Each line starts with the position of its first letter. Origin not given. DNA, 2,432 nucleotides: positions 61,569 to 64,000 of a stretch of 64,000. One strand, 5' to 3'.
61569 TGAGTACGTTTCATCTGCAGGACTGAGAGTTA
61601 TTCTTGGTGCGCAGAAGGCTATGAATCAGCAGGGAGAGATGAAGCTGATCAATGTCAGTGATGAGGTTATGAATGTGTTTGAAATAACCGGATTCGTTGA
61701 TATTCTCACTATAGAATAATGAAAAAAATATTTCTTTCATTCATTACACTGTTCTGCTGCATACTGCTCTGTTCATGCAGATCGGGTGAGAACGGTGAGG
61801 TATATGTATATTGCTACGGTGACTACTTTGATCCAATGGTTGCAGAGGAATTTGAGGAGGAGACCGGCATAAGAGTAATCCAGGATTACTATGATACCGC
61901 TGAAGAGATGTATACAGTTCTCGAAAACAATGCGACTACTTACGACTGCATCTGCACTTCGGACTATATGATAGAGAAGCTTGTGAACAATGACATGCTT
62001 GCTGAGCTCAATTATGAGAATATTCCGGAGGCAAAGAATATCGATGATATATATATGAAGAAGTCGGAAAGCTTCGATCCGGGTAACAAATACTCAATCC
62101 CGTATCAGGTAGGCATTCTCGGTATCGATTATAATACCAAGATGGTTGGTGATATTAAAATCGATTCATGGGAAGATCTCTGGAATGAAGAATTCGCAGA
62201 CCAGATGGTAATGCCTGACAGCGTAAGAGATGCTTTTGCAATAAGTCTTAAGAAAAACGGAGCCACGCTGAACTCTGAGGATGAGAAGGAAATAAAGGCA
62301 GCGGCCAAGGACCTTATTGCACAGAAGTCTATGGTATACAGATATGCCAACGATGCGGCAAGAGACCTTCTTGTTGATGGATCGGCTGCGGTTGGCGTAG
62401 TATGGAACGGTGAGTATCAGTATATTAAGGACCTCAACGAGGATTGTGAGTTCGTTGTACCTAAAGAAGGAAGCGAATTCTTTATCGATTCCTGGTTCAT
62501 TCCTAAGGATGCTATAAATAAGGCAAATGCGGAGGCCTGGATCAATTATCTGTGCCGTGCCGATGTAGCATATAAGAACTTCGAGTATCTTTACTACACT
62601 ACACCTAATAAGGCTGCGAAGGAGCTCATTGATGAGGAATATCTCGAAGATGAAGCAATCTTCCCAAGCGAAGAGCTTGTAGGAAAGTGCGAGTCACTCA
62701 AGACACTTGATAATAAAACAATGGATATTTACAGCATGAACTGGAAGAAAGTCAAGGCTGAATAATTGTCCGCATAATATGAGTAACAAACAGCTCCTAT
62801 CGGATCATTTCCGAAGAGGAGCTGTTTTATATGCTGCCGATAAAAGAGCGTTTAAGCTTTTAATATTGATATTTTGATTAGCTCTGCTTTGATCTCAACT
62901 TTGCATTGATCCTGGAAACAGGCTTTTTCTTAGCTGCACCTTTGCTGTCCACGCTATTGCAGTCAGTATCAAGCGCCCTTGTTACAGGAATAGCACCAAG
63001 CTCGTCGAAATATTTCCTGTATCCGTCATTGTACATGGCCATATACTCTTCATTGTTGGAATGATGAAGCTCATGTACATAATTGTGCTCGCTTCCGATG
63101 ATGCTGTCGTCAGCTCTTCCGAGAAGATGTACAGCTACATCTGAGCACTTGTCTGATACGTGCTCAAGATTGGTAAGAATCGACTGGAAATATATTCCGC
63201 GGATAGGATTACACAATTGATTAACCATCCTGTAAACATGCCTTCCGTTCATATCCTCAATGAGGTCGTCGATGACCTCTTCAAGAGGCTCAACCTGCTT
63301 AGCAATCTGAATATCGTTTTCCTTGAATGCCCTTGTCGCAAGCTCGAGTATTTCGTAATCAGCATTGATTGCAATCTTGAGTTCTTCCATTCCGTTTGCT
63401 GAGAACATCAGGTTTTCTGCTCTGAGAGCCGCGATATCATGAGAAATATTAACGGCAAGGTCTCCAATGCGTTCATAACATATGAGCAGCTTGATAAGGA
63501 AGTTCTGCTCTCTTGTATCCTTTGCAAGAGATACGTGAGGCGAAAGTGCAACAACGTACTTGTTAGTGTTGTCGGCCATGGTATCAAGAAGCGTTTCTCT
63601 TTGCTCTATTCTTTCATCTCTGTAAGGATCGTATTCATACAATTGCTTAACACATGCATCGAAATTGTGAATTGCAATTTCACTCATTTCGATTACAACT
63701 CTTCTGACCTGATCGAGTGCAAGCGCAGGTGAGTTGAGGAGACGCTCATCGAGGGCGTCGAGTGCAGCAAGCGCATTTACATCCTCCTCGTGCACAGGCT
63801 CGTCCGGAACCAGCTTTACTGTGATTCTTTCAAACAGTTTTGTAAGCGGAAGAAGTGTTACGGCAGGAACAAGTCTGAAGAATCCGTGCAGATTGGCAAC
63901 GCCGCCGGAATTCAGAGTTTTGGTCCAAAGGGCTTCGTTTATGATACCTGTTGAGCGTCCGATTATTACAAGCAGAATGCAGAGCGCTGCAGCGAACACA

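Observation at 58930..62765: Fused phosphatase-kinase sensor plus STAS protein joined to a Liv ABC importer and an orphan PotD-like binding protein, with no sigma factor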

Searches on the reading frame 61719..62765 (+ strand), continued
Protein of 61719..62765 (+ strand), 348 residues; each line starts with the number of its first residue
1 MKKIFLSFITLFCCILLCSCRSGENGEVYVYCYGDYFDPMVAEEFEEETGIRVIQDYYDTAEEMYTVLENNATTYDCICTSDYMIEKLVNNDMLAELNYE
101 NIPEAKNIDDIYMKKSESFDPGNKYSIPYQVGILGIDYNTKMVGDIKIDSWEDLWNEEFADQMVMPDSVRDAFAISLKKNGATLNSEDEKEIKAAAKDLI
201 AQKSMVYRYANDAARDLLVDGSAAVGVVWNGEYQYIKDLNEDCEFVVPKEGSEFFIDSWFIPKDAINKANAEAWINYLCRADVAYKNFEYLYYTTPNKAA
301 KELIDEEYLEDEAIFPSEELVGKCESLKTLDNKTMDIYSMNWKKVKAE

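Call 63: search_solved_structures(query=window:61719-62765:+, max_evalue=1e-45, show_alignments=5)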
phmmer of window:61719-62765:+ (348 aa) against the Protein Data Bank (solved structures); distinct sequences matched with E-value up to 1e-45: 6.
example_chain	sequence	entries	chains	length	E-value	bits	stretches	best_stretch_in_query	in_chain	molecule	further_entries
4eqb_A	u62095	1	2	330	1.9e-63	217.9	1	22-339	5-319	Spermidine/putrescine ABC superfamily ATP binding cassette transporter, binding protein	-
4gl0_A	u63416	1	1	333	7e-58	199.6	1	27-339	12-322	Lmo0810 protein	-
7xjm_A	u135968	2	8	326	5.7e-53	183.4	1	25-325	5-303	Putrescine-binding periplasmic protein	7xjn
8y5h_E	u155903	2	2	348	1.6e-52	182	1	17-347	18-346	Spermidine/putrescine-binding periplasmic protein | Putrescine-binding periplasmic protein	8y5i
1pot_A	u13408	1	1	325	8.2e-51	176.3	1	24-347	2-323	SPERMIDINE/PUTRESCINE-BINDING PROTEIN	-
1poy_1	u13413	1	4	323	1.3e-50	175.7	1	25-347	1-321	SPERMIDINE/PUTRESCINE-BINDING PROTEIN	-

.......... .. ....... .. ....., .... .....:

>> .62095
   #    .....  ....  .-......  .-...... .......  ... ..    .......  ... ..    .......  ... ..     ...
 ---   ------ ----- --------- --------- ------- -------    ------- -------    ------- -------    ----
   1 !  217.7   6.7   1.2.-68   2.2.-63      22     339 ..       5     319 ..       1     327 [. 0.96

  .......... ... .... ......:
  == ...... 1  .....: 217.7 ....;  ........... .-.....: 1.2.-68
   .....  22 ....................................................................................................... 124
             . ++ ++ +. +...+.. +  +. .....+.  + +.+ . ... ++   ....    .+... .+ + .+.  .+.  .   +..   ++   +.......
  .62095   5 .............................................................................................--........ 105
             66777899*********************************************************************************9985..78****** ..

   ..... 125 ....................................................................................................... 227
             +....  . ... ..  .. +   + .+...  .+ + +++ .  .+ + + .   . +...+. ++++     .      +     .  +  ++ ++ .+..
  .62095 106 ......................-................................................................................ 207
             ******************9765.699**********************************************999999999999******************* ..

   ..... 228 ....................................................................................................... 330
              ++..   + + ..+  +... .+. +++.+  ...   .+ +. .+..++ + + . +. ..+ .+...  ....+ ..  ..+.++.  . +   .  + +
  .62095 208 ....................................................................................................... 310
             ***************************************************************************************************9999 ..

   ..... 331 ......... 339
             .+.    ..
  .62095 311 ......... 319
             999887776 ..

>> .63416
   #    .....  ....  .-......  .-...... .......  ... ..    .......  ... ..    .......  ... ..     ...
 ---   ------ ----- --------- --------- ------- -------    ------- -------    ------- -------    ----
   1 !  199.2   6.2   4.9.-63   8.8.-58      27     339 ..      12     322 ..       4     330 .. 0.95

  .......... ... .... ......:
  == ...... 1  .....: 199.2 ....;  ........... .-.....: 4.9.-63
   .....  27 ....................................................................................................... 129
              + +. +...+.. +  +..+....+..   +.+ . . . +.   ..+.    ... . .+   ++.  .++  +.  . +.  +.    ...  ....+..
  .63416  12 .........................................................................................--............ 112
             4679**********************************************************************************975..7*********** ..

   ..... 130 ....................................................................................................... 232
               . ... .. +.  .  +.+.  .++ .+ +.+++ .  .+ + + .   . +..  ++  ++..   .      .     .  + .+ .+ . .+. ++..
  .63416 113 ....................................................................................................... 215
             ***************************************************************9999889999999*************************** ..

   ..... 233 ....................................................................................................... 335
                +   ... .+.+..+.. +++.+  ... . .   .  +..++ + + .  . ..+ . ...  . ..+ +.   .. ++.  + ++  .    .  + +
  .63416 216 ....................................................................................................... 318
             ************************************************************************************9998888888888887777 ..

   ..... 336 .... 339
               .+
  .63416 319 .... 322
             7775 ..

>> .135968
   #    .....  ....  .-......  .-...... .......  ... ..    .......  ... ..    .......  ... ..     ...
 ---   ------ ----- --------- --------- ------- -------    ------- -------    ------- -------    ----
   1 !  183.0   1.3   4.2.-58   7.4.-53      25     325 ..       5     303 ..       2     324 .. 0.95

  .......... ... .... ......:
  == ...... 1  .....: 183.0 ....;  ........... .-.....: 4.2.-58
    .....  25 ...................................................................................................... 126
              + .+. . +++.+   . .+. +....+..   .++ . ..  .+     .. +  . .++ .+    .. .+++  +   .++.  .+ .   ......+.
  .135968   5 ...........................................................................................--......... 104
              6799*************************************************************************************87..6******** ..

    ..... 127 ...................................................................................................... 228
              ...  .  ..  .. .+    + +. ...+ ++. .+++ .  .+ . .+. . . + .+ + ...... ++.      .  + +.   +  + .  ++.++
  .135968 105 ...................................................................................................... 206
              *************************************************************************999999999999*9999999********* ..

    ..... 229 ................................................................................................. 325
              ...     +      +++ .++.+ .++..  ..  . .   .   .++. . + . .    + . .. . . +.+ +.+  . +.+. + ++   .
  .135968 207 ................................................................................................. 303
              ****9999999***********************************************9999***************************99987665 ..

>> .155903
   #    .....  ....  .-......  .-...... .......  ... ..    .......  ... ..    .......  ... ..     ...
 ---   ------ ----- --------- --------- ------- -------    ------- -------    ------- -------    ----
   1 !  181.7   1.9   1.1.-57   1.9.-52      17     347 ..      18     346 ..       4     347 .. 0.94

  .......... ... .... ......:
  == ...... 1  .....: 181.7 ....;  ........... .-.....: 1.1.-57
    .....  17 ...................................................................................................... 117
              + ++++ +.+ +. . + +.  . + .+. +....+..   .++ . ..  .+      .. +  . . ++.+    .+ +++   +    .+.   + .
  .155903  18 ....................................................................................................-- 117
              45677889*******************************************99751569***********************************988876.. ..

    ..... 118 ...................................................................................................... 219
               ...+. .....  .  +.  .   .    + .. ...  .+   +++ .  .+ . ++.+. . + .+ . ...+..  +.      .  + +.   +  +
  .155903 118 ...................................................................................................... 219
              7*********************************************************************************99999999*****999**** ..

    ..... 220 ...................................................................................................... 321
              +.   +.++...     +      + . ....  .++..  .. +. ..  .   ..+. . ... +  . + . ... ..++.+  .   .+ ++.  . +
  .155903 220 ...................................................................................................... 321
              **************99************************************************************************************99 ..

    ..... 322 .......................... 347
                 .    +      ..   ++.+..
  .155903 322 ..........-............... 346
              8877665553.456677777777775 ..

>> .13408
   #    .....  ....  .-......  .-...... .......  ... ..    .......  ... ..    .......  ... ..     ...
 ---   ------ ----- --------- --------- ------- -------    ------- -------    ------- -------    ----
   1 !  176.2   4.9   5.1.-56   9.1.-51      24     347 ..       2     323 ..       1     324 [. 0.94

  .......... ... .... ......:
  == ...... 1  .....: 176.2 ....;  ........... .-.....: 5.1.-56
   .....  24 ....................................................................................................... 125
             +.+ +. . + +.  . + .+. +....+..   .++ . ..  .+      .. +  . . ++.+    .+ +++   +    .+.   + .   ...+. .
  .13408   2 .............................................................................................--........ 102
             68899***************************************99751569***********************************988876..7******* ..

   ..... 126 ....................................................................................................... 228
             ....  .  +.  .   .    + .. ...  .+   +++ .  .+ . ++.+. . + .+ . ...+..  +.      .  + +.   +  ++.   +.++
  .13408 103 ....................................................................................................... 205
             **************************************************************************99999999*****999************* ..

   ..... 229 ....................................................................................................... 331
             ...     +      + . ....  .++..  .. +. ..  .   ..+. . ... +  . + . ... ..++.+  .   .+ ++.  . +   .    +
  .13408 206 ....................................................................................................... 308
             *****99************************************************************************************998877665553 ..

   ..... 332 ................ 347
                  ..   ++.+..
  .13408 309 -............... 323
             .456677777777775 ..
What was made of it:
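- On PotD/PotF polyamine-binding proteins: Of 13 E. coli PotD contacts, 6 are identical, 4 conservative and 3 different (call 63).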

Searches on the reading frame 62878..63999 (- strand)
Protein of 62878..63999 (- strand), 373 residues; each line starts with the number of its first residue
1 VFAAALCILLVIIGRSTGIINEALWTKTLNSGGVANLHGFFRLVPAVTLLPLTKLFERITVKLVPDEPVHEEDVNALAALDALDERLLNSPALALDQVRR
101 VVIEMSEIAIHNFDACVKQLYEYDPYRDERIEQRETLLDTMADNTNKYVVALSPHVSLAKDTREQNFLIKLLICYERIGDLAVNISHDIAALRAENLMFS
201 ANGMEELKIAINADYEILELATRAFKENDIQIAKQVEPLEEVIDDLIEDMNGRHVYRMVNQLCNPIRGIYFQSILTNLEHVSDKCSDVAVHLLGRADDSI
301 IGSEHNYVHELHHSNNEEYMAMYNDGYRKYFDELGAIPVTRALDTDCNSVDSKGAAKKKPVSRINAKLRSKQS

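Call 3: search_protein_families(library=pfam, proteins=[window:62878-63999:-], max_evalue=0.01)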
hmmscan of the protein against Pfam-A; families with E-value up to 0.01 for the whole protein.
window:62878-63999:- (373 aa): 2 families
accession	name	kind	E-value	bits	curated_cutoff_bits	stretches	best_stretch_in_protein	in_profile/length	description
PF01895.24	PhoU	-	1.2e-17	64.4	23.5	2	103-188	2-88/89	PhoU domain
PF01865.21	PhoU_div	-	4.2e-05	23.5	24.4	1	217-290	134-206/214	Protein of unknown function DUF47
